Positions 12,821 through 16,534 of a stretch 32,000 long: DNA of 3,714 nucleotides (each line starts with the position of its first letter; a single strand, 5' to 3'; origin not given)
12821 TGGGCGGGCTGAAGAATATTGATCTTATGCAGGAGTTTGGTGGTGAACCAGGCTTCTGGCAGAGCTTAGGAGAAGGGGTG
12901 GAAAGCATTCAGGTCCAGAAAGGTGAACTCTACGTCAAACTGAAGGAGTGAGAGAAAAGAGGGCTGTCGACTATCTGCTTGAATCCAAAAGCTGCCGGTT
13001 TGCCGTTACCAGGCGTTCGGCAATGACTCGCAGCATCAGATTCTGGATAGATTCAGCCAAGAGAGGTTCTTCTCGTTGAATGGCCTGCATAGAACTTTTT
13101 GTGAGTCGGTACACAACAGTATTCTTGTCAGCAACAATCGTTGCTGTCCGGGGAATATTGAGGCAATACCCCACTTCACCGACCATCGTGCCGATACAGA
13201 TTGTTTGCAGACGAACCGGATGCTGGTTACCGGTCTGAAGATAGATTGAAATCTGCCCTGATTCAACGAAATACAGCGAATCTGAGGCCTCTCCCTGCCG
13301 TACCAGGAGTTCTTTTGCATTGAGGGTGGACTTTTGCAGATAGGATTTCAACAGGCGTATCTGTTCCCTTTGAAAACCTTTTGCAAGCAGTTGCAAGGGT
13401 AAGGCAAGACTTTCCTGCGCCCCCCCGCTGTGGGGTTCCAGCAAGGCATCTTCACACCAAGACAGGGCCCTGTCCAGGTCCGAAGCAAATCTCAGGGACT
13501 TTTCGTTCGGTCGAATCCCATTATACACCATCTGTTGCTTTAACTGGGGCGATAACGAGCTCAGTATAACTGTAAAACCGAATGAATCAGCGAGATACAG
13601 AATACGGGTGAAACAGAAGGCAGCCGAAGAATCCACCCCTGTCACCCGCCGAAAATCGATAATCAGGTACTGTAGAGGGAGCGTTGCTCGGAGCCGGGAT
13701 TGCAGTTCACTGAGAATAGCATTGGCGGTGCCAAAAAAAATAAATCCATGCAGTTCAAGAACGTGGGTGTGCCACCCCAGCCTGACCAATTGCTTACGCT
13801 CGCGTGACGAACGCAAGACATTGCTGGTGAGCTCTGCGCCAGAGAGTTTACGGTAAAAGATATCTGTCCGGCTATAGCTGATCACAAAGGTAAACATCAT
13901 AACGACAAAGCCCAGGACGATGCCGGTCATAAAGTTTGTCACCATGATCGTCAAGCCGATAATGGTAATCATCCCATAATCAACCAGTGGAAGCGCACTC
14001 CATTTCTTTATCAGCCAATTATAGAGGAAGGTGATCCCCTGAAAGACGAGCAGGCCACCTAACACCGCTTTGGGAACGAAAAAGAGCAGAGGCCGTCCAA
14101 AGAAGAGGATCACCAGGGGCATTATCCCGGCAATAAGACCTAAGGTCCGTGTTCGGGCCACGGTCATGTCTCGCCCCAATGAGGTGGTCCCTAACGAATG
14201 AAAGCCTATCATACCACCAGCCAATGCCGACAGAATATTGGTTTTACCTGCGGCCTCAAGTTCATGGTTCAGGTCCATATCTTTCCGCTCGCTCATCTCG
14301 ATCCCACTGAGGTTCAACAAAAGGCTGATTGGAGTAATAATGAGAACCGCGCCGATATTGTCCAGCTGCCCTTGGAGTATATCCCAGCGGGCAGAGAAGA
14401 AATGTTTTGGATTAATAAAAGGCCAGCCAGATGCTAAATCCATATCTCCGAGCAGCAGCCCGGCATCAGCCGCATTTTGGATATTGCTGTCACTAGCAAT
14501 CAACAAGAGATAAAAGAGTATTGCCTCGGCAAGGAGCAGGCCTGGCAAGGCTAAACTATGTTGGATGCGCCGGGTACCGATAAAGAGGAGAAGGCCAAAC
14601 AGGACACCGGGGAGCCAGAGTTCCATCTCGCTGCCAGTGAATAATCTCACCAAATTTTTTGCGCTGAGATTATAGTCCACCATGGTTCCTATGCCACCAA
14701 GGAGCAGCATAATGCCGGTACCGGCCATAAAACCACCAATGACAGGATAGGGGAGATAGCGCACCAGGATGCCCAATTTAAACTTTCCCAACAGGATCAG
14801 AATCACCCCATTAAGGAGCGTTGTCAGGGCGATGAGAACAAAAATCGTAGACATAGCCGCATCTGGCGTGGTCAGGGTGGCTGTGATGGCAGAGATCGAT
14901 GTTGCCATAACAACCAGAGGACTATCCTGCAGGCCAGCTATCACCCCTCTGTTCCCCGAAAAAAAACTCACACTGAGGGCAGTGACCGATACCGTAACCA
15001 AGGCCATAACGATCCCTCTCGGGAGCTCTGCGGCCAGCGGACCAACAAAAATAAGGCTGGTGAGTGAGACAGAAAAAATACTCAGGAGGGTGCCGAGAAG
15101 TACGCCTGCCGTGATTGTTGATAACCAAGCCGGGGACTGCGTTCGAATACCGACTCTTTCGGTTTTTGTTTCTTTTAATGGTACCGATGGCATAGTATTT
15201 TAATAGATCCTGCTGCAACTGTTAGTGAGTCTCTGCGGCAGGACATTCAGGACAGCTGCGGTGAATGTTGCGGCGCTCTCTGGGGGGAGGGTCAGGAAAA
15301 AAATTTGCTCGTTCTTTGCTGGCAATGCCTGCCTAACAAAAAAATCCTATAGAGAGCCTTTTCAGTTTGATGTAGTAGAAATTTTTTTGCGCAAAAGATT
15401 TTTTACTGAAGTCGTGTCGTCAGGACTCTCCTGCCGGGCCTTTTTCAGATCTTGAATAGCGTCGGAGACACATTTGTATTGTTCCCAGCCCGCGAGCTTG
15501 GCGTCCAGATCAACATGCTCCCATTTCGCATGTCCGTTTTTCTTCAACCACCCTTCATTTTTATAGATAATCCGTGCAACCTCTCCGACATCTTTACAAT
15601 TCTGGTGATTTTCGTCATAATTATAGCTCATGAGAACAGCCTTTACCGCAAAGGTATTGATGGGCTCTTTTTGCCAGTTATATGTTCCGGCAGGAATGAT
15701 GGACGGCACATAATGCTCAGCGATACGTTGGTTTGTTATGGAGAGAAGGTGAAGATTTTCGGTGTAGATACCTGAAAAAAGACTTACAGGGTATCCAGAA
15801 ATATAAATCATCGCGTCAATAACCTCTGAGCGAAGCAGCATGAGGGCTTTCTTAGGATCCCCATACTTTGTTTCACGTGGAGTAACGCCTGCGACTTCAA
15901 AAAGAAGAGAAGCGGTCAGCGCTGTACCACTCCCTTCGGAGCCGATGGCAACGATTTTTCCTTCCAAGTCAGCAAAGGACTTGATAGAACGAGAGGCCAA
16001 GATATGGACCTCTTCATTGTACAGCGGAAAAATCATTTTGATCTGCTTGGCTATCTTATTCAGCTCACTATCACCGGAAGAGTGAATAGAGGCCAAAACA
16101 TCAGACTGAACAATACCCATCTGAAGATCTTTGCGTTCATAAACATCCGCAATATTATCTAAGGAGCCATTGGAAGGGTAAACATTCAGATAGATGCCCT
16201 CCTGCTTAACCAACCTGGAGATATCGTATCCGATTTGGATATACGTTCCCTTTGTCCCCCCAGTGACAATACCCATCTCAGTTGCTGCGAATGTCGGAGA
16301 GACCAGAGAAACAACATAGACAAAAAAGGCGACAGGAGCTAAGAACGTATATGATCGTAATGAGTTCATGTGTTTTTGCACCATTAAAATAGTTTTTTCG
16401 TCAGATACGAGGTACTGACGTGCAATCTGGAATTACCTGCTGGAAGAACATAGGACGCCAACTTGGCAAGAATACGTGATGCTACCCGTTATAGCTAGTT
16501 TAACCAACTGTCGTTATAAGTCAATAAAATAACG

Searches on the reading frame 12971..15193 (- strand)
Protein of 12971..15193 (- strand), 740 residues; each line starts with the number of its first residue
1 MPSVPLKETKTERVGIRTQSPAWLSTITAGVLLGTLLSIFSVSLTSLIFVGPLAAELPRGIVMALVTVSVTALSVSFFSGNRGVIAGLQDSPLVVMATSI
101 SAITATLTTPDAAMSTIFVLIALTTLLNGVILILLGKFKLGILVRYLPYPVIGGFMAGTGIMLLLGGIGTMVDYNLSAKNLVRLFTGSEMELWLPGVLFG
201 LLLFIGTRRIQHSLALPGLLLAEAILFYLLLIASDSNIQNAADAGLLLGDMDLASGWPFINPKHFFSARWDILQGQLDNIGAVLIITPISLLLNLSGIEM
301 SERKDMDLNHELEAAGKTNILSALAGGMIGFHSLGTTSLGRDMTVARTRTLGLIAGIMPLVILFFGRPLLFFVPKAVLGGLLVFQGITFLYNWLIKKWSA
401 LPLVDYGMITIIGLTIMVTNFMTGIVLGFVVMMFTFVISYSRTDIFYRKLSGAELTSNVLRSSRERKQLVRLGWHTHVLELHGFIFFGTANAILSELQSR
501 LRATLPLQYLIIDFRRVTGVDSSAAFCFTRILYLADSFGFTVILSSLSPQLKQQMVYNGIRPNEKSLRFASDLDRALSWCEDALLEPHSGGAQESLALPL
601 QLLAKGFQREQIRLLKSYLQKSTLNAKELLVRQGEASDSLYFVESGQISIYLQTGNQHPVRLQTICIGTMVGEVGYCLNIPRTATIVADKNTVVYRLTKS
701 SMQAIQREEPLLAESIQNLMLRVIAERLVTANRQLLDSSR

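Call 8: search_protein_families(library=pfam, proteins=[window:12971-15193:-], max_evalue=0.001)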
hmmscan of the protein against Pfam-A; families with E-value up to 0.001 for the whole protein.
window:12971-15193:- (740 aa): 3 families
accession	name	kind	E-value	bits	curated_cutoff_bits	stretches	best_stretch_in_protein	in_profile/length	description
PF00916.26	Sulfate_transp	-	9.6e-28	97.4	23.2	1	29-394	7-363/380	Sulfate permease family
PF00027.35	cNMP_binding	-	2.7e-15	56.5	27.5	1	624-706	4-86/89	Cyclic nucleotide-binding domain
PF01740.26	STAS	-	1.3e-08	34.9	22.6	1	478-556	12-89/106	STAS domain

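Call 27: search_protein_families(library=ncbifam, proteins=[window:12971-15193:-], max_evalue=0.00001)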
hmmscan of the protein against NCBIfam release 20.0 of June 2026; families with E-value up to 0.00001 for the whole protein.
window:12971-15193:- (740 aa): 6 families
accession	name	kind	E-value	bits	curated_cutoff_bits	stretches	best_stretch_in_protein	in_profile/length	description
TIGR00815.1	sulP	subfamily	4.2e-28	98.1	380.45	1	65-562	47-551/565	sulfate permease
NF050096.1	BicarbTportBicA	equivalog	2.4e-17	62.7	880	1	71-556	51-519/547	bicarbonate transporter BicA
NF008660.1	PRK11660.1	equivalog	3.5e-17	62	614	1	260-578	264-563/572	C4-dicarboxylic acid transporter DauA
TIGR03896.1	cyc_nuc_ocin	subfamily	4.3e-10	39.4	161.05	1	622-735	11-128/317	bacteriocin-type transport-associated protein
NF058543.1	ActPatMycb56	equivalog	1.8e-09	36.9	460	1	605-706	5-105/317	acetyltransferase Pat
NF008732.0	PRK11753.1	equivalog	8.6e-09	35.2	266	1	609-735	13-136/214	cAMP-activated global transcriptional regulator CRP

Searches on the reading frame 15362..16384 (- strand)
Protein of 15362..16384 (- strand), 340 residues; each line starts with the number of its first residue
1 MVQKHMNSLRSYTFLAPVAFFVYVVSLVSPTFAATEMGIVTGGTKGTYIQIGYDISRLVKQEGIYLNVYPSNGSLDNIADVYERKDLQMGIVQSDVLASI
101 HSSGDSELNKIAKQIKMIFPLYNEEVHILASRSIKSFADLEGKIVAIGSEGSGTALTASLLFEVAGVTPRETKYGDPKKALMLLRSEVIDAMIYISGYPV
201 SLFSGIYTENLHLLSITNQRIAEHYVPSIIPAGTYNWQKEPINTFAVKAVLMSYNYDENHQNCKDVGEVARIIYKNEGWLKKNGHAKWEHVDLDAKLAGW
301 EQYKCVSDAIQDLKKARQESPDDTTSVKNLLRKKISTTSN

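Call 8: search_protein_families(library=pfam, proteins=[window:15362-16384:-], max_evalue=0.001)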
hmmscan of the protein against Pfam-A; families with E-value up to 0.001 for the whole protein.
window:15362-16384:- (340 aa): 1 family
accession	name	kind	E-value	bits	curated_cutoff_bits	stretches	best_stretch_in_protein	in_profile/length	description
PF16868.10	NMT1_3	-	2.5e-32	113.1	27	1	39-255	1-233/289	NMT1-like family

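Call 27: search_protein_families(library=ncbifam, proteins=[window:15362-16384:-], max_evalue=0.00001)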
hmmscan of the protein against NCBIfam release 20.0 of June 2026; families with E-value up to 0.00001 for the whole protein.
window:15362-16384:- (340 aa): 1 family
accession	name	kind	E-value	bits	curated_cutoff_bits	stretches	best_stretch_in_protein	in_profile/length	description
TIGR02122.1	TRAP_TAXI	subfamily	8.2e-41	139.9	84.35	1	14-300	6-304/320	TAXI family TRAP transporter solute-binding subunit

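Call 48: search_solved_structures(query=window:15362-16384:-, max_evalue=0.001)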
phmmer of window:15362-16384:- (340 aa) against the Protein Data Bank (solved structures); distinct sequences matched with E-value up to 0.001: 7.
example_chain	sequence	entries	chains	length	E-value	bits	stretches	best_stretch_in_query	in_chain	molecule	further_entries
1us4_A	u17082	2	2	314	6.3e-15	58.5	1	36-253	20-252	PUTATIVE GLUR0 LIGAND BINDING CORE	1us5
8u79_A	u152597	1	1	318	1.2e-14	57.6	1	39-253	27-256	Immunogenic protein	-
8s4j_A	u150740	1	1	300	2.2e-13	53.4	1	39-253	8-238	TAXI family TRAP transporter solute-binding subunit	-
9ibo_A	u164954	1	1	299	2.4e-13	53.3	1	39-253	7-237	TAXI family TRAP transporter solute-binding subunit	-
9oz4_A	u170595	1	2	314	3.4e-13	52.8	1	38-253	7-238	TRAP transporter solute receptor, TAXI family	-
4ddd_A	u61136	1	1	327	1e-07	34.8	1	39-260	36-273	Immunogenic protein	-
9ibp_A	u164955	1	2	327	1.6e-06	30.9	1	26-281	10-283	Immunogenic protein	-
